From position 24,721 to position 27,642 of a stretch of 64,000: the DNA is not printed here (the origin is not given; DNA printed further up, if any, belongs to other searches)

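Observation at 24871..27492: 873-aa, 12-haem, tail-anchored cytochrome with large haem-free inserts that I cannot place in a named family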

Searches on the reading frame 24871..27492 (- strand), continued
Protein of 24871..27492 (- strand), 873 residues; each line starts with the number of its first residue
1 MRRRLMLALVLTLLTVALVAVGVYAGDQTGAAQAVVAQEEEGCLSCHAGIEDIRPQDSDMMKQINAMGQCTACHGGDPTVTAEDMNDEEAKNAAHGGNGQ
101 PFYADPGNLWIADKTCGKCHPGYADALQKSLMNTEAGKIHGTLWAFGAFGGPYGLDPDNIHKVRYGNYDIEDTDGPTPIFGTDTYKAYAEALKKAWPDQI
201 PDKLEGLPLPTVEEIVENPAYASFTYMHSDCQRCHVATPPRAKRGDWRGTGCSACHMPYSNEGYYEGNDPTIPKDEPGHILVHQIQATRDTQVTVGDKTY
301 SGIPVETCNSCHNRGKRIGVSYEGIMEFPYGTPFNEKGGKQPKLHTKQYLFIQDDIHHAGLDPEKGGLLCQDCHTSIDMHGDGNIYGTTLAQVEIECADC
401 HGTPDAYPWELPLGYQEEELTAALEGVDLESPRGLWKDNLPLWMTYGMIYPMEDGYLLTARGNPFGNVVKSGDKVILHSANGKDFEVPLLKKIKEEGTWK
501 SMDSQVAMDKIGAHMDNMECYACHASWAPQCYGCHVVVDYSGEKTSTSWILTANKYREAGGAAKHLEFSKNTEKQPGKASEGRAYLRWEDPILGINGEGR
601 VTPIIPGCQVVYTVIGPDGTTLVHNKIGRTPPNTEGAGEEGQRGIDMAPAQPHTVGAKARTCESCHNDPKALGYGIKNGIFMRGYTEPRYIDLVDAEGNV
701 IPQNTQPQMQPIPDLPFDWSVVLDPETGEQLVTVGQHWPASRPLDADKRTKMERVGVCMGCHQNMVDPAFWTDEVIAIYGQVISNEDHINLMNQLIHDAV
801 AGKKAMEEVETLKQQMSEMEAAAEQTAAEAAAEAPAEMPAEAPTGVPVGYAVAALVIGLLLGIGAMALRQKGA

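Call 29: predict_structure(alignment_id=A1)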
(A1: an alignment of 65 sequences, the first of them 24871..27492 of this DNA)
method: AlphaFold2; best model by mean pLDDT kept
length: 873 residues; sequences in the alignment: 65
mean_pLDDT: 77.6   pTM: 0.77
mean pLDDT of the five models: 77.6, 75.5, 72.6, 70.6, 67.6
residues with pLDDT >= 90: 219; 70-90: 428; 50-70: 134; < 50: 92
segments of 3 or more residues with pLDDT < 50: 25-40, 304-329, 345-364, 522-525, 653-655, 663-665, 758-761, 835-845
pLDDT, mean of each block of 10 residues (from residue 1): 81 87 51 41 68 85 87 86 82 76 85 89 91 88 94 92 94 92 93 91 96 98 96 82 64 77 77 80 80 77 50 39 38 84 49 45 51 66 85 77 93 84 88 93 84 93 92 90 85 93 78 67 53 88 94 88 72 92 69 78 80 97 95 84 85 50 53 73 74 60 68 87 87 84 85 60 66 78 71 79 79 87 84 52 50 77 78 53
secondary structure, 60 per line:
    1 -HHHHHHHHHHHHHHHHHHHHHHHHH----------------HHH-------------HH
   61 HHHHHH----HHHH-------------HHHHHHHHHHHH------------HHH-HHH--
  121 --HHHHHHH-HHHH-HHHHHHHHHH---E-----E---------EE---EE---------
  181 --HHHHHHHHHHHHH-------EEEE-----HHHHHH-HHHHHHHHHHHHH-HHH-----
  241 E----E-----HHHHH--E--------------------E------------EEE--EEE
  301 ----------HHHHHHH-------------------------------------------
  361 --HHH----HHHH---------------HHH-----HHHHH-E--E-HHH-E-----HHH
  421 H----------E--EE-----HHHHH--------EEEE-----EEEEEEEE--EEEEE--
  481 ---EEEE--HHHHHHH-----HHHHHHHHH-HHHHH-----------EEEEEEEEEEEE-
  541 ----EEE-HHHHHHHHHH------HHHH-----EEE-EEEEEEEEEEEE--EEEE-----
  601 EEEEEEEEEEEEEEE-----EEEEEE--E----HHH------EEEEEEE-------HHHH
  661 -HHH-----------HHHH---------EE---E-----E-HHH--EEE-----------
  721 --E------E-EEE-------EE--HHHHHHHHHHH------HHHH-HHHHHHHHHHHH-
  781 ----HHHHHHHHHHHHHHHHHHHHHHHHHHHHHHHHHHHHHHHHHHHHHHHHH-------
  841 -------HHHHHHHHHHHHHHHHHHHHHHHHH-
elements in order (helices of 4 or more, strands of 3 or more residues): H2-26 H59-66 H71-74 H88-99 H123-129 H131-134 H136-145 H183-195 E203-206 H212-217 H219-231 H252-256 E293-295 E298-300 H311-317 H370-373 H397-401 H418-421 H442-446 E455-458 E464-471 E474-478 E484-487 H490-496 H502-510 H512-516 E528-539 E545-547 H549-558 H565-568 E574-576 E578-589 E592-595 E601-615 E621-626 E643-649 H657-660 H676-679 E707-709 E732-734 H746-756 H763-766 H768-779 H785-833 H848-872

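Call 34: fold_search(model_id=the predicted structure, library=pdb)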
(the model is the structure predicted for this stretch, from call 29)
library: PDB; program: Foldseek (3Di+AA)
matches with E <= 10: 7; with E <= 0.001: 0
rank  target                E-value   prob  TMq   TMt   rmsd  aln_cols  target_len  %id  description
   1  9e71_BE               3.4e+00  0.01  0.04  0.10  13.1       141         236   15  Cryo-EM structure of the Pyrobaculum calidifontis 70S ribosome (released 2024-11-20)
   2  8ixw_B                5.2e+00  0.05  0.05  0.17   6.6        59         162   17  Tilapia lake virus S8 segment (released 2024-04-10)
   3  2d0a                  6.2e+00  0.01  0.03  0.08  15.6       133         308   16  Crystal structure of Bst-RNase HIII (released 2006-07-18)
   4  3c9t_A                8.6e+00  0.00  0.02  0.06  25.3       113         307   15  AaThiL complexed with AMPPCP and TMP (released 2008-03-18)
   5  3kiz_A                8.6e+00  0.00  0.03  0.07  23.3       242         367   13  Crystal structure of Putative phosphoribosylformylglycinamidine cyclo-ligase (YP_676759.1) from CYTOPHAGA HUTCHINSONII (released 2009-11-17)
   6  3fd6_B                9.1e+00  0.00  0.03  0.06  15.3        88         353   12  Crystal structure of human selenophosphate synthetase 1 complex with ADP and phosphate (released 2009-09-22)
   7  3fd5_B                9.6e+00  0.00  0.03  0.05  18.5       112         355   13  Crystal structure of human selenophosphate synthetase 1 complex with AMPCP (released 2009-09-22)

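Call 42: search_dna_similar(query=window:24871-27492:-, collection=plasmids, mode=protein, max_rows=20)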
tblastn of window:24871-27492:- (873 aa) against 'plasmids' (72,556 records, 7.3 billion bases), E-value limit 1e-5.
Records with a match: 13; places in all: 13; records where one place covers at least 80% of the query: 0.
Best place of each record, by identity: <60% 13.
By first word of the organism name: Sphingobium 12; Sphingopyxis 1.
By predicted mobility (MOB-suite, as given by PLSDB): non-mobilizable 11; conjugative 2.
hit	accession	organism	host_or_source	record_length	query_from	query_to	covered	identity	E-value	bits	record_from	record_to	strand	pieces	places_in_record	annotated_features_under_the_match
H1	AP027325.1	Sphingobium sp. TomTYG46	-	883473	356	545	22%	30.8%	2e-10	73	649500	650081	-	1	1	hypothetical protein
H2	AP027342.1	Sphingobium sp. TomTYG74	-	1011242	356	545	22%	30.7%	3e-10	72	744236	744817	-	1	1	hypothetical protein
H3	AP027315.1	Sphingobium sp. TomMM15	-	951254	356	545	22%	30.7%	3e-10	72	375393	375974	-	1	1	hypothetical protein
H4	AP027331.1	Sphingobium sp. TomTYG65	-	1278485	356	545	22%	30.7%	4e-11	75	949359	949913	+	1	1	hypothetical protein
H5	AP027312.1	Sphingobium sp. TomMM7A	-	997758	356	545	22%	30.2%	2e-10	73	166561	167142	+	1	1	hypothetical protein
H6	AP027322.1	Sphingobium sp. TomTYG43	-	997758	356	545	22%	30.2%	2e-10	73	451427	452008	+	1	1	hypothetical protein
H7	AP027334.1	Sphingobium sp. TomTYG71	-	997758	356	545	22%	30.2%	2e-10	73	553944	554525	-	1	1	hypothetical protein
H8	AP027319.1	Sphingobium sp. TomTYG42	-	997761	356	545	22%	30.2%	2e-10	73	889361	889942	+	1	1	hypothetical protein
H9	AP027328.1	Sphingobium sp. TomTYG64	-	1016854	356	545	22%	30.2%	2e-10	72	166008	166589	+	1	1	hypothetical protein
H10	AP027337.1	Sphingobium sp. TomTYG72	-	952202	356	545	22%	30.2%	3e-10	72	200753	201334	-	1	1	hypothetical protein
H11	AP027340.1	Sphingobium sp. TomTYG73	-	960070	356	545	22%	30.2%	5e-10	71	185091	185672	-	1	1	hypothetical protein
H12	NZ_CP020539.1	Sphingobium herbicidovorans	cell culture,soil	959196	356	545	22%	29.8%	4e-11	75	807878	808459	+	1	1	multiheme c-type cytochrome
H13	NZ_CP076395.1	Sphingopyxis indica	Single cell,HCH dumpsite soil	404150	356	539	21%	28.9%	1e-8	67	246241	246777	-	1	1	hypothetical protein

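Call 43: search_solved_structures(query=A1, max_evalue=10, show_alignments=3)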
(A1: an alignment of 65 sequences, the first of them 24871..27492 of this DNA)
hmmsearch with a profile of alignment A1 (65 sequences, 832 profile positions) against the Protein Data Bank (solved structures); distinct sequences matched with E-value up to 10: 2.
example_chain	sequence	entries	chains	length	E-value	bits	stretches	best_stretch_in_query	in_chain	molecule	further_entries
6ft5_A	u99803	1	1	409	0.094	13.8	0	462-487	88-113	alphaRep A3_A3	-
3ltj_A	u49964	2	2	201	1.9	9.4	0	462-487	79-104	AlphaRep-4 | bA3-2: binder of A3 protein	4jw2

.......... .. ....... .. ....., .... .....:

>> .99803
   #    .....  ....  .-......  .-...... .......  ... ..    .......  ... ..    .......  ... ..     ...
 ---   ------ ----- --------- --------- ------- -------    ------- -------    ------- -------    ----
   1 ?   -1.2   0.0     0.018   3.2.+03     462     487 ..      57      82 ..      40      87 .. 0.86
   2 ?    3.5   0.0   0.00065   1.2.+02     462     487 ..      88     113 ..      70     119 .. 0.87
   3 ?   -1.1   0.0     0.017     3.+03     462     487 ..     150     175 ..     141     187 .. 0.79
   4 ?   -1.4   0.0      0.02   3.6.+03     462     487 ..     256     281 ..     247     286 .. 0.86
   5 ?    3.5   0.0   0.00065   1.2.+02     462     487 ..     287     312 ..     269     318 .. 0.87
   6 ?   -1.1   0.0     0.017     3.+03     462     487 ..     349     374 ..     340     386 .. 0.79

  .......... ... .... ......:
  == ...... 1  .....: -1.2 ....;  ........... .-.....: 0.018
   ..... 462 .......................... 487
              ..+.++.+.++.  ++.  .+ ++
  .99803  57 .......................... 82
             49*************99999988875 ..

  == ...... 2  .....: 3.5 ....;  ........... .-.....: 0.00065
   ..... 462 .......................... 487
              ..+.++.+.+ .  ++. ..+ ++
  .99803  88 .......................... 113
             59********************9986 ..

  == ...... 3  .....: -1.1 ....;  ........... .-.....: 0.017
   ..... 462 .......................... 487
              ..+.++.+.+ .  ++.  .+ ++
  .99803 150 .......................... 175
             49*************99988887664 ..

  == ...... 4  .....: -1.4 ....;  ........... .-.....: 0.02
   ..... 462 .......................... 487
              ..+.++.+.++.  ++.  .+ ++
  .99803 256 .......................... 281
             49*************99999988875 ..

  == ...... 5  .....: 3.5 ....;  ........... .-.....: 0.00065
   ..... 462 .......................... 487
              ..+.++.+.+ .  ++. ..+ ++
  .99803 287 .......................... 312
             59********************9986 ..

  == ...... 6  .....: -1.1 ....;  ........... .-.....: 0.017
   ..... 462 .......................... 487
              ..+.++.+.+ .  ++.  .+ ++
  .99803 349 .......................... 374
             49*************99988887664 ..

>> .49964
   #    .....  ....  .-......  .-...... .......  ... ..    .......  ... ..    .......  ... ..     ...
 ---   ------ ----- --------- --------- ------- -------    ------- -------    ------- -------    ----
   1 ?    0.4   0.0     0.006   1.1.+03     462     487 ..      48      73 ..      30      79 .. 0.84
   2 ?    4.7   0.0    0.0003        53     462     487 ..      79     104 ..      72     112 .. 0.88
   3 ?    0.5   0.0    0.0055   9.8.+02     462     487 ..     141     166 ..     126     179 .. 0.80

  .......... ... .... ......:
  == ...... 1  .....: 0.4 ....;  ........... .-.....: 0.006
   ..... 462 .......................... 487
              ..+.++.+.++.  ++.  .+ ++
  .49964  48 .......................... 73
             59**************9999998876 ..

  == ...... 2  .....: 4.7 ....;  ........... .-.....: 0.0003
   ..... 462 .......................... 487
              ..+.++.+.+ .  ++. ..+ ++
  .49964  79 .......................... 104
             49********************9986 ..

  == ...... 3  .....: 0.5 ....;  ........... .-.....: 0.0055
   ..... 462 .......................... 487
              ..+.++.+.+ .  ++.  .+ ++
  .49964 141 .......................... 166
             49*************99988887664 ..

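Call 61: search_protein_representatives(alignment_id=A1)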
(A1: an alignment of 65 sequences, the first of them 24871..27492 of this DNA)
Query: 65 sequences, 832 profile positions. Proteins with E-value up to 0.001 (for the whole library): 1946; up to 1e-10: 1019; up to 1e-30: 383. The best 150 are listed.
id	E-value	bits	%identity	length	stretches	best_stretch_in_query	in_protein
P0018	0.0e+00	1411.6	-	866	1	3-831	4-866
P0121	0.0e+00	1319.3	-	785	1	12-778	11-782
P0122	0.0e+00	1061.5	-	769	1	36-772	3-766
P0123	4.1e-270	914.7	-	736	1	35-773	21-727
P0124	8.9e-265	897.1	-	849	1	26-766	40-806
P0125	6.7e-248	841.3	-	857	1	31-743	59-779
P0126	7.8e-227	771.6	-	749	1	34-728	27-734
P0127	3.3e-217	739.7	-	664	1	28-623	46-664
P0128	7.0e-209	712.2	-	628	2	378-770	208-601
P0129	6.2e-204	695.8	-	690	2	34-392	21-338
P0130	2.2e-202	690.7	-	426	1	1-409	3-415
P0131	1.7e-189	648.1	-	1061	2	107-747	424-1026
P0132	6.4e-180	616.4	-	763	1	31-740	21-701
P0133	5.4e-179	613.3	-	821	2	107-766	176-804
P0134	2.0e-171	588.3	-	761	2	346-744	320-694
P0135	6.3e-171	586.6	-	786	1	27-770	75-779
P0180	3.4e-83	296.5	-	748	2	31-741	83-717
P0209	3.2e-69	250.2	-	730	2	33-650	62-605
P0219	4.4e-67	243.1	-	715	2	209-745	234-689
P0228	6.5e-62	226.1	-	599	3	203-386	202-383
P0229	6.5e-62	226.0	-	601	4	348-649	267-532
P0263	1.8e-55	204.8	-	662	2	213-650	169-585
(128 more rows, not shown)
